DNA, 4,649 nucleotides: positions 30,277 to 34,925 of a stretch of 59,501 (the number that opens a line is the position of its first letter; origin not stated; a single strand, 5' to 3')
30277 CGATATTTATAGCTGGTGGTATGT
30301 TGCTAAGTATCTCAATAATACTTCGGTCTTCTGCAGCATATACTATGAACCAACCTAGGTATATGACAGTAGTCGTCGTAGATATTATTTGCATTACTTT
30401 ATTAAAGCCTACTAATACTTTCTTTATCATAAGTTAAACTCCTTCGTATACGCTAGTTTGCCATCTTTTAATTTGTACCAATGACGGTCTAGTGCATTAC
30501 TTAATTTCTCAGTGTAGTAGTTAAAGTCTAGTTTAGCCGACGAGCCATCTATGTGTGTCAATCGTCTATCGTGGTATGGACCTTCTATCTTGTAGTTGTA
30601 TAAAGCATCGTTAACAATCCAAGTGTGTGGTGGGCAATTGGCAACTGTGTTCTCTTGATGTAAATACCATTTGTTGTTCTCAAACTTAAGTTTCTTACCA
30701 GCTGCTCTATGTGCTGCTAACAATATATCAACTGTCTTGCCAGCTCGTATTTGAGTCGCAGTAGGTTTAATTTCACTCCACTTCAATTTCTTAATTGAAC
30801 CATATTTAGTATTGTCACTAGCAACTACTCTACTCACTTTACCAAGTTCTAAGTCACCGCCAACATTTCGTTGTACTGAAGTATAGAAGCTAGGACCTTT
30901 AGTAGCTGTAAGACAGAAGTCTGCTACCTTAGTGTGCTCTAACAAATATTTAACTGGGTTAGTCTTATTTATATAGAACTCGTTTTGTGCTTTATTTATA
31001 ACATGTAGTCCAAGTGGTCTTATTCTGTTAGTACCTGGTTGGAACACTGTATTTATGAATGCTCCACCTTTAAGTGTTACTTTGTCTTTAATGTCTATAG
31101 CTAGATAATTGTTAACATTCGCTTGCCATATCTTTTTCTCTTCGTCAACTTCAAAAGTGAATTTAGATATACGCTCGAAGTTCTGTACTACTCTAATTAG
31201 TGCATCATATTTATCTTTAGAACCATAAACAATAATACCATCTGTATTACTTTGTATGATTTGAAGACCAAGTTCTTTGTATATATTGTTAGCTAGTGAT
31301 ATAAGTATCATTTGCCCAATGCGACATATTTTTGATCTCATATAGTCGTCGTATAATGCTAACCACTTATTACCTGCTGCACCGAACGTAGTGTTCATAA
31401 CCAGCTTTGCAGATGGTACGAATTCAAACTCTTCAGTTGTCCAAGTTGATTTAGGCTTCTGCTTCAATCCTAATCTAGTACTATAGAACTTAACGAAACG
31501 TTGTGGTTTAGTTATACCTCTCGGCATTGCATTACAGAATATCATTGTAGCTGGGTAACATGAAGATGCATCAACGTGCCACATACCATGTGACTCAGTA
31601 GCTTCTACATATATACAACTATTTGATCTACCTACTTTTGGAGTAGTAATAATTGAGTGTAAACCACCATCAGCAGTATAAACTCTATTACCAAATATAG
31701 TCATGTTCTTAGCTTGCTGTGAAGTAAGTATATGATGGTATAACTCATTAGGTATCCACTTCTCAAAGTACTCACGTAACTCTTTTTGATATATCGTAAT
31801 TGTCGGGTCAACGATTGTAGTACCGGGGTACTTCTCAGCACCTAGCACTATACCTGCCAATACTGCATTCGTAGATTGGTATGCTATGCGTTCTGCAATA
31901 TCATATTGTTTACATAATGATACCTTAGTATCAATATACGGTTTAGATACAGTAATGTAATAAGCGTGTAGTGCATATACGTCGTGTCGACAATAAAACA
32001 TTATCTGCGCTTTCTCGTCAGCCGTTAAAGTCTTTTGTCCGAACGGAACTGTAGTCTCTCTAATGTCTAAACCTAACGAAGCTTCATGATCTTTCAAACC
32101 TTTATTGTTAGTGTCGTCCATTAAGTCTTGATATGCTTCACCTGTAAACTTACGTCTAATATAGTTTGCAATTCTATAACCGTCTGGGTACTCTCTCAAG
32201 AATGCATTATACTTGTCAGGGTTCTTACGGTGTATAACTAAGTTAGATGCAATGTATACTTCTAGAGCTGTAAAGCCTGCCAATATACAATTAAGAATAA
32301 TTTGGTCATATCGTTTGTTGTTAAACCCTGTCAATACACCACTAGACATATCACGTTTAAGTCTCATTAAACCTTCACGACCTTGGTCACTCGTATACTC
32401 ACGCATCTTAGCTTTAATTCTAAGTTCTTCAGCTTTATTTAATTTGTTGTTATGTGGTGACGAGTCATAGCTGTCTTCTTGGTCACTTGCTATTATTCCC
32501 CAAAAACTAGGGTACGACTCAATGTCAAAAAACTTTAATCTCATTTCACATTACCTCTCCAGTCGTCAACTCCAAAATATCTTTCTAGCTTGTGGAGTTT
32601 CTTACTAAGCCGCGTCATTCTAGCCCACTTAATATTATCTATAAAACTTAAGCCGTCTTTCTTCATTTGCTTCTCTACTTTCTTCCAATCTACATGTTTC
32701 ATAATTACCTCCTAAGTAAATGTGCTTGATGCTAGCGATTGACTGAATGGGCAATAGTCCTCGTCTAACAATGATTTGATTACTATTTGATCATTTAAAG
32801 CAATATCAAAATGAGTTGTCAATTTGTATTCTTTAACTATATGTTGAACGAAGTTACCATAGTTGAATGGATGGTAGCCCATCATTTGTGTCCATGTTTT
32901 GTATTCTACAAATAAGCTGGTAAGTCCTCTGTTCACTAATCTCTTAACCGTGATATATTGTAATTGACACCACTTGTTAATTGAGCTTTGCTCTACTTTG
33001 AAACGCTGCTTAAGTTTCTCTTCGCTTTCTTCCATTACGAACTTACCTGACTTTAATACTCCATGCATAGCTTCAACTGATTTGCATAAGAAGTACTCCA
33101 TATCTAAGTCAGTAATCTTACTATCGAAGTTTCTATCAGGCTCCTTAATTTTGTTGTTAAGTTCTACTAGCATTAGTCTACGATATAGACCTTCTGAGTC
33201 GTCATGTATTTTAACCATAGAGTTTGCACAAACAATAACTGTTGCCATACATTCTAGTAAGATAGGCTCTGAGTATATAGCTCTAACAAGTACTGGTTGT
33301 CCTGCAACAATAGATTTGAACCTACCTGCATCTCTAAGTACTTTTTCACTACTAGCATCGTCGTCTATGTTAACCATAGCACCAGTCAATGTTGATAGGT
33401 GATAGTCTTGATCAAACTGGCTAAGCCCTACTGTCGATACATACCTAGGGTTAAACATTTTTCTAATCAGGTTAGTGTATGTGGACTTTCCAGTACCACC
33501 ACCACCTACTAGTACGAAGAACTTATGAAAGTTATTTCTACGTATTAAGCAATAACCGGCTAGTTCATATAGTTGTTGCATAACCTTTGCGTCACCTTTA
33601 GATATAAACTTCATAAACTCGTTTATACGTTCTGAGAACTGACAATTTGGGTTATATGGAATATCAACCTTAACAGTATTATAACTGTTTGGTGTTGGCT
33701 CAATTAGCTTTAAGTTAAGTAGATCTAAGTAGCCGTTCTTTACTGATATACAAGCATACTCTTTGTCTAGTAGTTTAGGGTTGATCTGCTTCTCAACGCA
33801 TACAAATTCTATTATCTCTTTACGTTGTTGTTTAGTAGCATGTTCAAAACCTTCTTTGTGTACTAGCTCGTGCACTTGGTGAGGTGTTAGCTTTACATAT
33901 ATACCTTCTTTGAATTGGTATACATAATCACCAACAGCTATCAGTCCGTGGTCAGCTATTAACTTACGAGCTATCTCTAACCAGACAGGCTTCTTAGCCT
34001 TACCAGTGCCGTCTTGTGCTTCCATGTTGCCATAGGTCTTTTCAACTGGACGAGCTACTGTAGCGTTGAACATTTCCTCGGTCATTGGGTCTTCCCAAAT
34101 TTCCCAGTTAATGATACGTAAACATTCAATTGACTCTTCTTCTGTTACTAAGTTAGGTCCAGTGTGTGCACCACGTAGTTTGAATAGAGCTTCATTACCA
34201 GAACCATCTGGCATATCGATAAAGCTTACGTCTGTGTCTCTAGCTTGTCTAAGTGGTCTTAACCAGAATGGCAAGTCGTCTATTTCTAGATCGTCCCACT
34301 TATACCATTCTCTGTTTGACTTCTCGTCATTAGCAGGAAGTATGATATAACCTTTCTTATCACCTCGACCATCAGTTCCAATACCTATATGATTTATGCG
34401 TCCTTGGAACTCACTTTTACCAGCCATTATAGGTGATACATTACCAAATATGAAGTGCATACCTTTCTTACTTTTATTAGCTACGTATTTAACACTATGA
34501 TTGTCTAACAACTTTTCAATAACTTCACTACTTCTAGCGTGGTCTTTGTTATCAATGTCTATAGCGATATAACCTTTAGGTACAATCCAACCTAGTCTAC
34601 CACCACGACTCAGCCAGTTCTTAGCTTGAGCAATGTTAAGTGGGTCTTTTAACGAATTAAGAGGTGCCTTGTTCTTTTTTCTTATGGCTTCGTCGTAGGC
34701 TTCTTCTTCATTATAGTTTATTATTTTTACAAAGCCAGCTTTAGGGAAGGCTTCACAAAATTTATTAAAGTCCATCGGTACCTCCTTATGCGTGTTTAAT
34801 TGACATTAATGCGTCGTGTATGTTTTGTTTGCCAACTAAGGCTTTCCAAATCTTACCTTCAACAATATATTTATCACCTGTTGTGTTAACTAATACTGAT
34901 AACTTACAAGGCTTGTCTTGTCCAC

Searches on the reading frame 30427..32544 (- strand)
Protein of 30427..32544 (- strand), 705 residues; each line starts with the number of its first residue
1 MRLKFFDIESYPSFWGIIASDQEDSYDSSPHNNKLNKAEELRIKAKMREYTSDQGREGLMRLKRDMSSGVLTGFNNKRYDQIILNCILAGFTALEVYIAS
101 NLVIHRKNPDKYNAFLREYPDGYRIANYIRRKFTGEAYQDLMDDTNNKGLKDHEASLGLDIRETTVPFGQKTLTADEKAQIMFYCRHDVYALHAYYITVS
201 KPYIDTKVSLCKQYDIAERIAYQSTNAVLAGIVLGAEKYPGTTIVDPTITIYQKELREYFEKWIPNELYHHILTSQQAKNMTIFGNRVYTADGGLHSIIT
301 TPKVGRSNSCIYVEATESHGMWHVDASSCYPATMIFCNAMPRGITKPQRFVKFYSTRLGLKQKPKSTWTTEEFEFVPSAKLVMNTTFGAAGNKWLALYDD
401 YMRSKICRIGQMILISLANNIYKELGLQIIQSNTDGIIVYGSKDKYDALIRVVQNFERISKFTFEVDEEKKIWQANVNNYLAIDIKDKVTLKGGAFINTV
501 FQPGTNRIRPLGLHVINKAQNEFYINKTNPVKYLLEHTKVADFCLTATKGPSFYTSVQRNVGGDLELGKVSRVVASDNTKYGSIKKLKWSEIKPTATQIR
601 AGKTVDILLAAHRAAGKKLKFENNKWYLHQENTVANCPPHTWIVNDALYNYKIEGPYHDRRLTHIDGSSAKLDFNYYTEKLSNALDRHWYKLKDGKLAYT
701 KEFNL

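Call 7: search_protein_families(library=phrogs, proteins=[window:30427-32544:-])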
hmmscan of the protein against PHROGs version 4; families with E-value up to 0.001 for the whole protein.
window:30427-32544:- (705 aa): 4 families
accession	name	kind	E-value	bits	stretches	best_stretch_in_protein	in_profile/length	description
phrog_1252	-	DNA, RNA and nucleotide metabolism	2.3e-81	275.3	1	4-636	55-608/663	DNA polymerase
phrog_18505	-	DNA, RNA and nucleotide metabolism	3.5e-18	66.9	1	378-583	39-244/349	DNA polymerase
phrog_4210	-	DNA, RNA and nucleotide metabolism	4.6e-09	35.6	1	71-242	765-914/1304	DNA polymerase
phrog_262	-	DNA, RNA and nucleotide metabolism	1.6e-05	24.2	1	379-439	516-584/856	DNA polymerase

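Call 62: search_dna_similar(query=window:30427-32544:-, collection=phages, mode=protein, max_evalue=1e-10, max_rows=25)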
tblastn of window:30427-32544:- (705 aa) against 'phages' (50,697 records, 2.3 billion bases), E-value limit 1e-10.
Records with a match: 422; places in all: 422; records where one place covers at least 80% of the query: 118.
Best place of each record, by identity: <60% 422.
By first word of the organism name: Enterococcus 126; Klebsiella 61; Pseudomonas 53; Leuconostoc 37; Escherichia 19; uncultured 15; Vibrio 12; Rhizobium 12; Acinetobacter 9; Enterobacteria 9; and 31 more.
By host as written in the record: - 44; Enterococcus faecalis 39; Klebsiella pneumoniae 38; Pseudomonas aeruginosa 20; Enterococcus faecium 14; Pseudomonas aeruginosa PAO1 9; Leuconostoc pseudomesenteroides LN02 8; Enterococcus sp. 6; and 145 more.
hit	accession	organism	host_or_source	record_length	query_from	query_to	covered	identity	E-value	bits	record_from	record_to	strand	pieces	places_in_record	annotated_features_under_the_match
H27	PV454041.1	Staphylococcus phage HHU-22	Staphylococcus sp.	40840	47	698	92%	24.9%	2e-22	109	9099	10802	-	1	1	DNA polymerase | DNA primase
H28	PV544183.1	Enterococcus phage Vaquero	Enterococcus faecalis ATCC 33186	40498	57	678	88%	25.1%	1e-24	116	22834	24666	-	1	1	DNA polymerase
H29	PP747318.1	Enterococcus phage vB_EF_Enf3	Enterococcus faecalis EnF3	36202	57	648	84%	26.3%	2e-24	116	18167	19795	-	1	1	DNA polymerase B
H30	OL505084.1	Enterococcus phage EFap02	Enterococcus faecalis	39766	70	690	88%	25.0%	1e-24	116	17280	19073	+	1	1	hypothetical protein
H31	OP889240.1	Enterococcus phage vB_EfaS_Ef6.1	Enterococcus faecalis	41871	70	648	82%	26.6%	4e-28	127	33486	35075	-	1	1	hypothetical protein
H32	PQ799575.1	Enterococcus phage vB_EfaS_MF-DL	Enterococcus faecium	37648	57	661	86%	25.4%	5e-25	117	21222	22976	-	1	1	DNA polymerase B-like protein | endonuclease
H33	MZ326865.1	Enterococcus phage Sigurd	Enterococcus faecalis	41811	70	648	82%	26.5%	3e-29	131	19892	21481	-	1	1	DNA polymerase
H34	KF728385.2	Enterococcus phage IME_EF3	Enterococcus faecalis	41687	70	648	82%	26.5%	4e-28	127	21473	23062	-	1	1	putative DNA polymerase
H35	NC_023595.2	Enterococcus phage IME_EF3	Enterococcus faecalis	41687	70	648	82%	26.5%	4e-28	127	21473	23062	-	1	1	DNA polymerase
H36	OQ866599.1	Enterococcus phage SSMH02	Enterococcus faecalis EF-JMSS09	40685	70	648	82%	26.4%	2e-25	119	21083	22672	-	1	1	hypothetical protein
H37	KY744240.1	Weissella phage PWc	Weissella ceti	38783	1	630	89%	24.2%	9e-35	148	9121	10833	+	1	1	DNA polymerase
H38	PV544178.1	Enterococcus phage RioGrande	Enterococcus faecalis ATCC 19433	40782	57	648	84%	25.8%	1e-25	119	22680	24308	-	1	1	DNA polymerase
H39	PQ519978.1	Enterococcus phage IME_EF3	-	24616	70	648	82%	26.3%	6e-28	127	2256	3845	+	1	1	record has no annotation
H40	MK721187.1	Enterococcus phage vB_EfaS_Ef6.1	Enterococcus faecalis strain AH6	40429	70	648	82%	26.3%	6e-28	127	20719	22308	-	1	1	hypothetical protein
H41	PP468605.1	Enterococcus phage EnP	Enterococcus faecalis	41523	70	648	82%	26.3%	1e-27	126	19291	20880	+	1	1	hypothetical protein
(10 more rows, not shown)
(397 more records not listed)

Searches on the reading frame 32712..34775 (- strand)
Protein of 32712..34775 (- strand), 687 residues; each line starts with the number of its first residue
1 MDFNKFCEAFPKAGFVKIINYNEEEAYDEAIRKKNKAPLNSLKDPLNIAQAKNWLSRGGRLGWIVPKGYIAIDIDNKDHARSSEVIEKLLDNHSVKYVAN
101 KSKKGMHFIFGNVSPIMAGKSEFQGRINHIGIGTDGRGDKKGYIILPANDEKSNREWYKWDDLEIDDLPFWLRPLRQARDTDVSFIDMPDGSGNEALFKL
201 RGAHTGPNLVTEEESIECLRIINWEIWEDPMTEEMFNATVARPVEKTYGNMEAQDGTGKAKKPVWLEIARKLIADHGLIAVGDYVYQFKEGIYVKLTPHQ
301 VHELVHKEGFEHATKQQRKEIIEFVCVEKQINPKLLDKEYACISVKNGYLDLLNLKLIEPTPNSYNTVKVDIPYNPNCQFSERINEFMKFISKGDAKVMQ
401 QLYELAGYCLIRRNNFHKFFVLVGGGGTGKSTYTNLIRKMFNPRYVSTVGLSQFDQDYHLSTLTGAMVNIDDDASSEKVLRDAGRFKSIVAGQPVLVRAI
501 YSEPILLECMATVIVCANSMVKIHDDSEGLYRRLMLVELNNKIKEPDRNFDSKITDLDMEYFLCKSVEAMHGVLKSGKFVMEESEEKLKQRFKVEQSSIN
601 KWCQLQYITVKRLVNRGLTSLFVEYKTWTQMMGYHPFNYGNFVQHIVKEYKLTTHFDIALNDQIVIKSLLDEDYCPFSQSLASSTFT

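Call 7: search_protein_families(library=phrogs, proteins=[window:32712-34775:-])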
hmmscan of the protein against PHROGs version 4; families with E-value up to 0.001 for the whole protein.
window:32712-34775:- (687 aa): 13 families
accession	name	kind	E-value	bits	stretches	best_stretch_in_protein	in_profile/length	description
phrog_864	-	DNA, RNA and nucleotide metabolism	2.7e-79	268.8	1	27-653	9-606/1064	DNA primase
phrog_1829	-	DNA, RNA and nucleotide metabolism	8.2e-41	141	1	311-650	399-737/772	DNA primase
phrog_1156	-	DNA, RNA and nucleotide metabolism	3.5e-38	132.7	1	323-633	464-785/855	DNA primase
phrog_6088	-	DNA, RNA and nucleotide metabolism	2.7e-37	129.6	1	334-635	424-728/772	DNA primase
phrog_7601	-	unknown function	4.3e-29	102.8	1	400-646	3-250/289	-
phrog_2478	-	DNA, RNA and nucleotide metabolism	6.5e-20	71.8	1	330-549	496-717/854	DNA polymerase/primase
phrog_4210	-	DNA, RNA and nucleotide metabolism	3.4e-13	49.3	1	415-558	174-318/1304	DNA polymerase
phrog_16950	-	DNA, RNA and nucleotide metabolism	1.5e-11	43.9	1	322-644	461-804/843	DNA primase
phrog_16213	-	DNA, RNA and nucleotide metabolism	8.2e-09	35.3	1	343-570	316-549/732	DNA primase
phrog_12939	-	DNA, RNA and nucleotide metabolism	2.1e-08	35.3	1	387-508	183-304/368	DNA primase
phrog_1883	-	DNA, RNA and nucleotide metabolism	2.7e-06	27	1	332-603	406-684/756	DNA helicase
phrog_24712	-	unknown function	2.3e-05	23.5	1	382-523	437-581/801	-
phrog_3022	-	DNA, RNA and nucleotide metabolism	6.5e-05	22.5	0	52-175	66-179/788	DNA primase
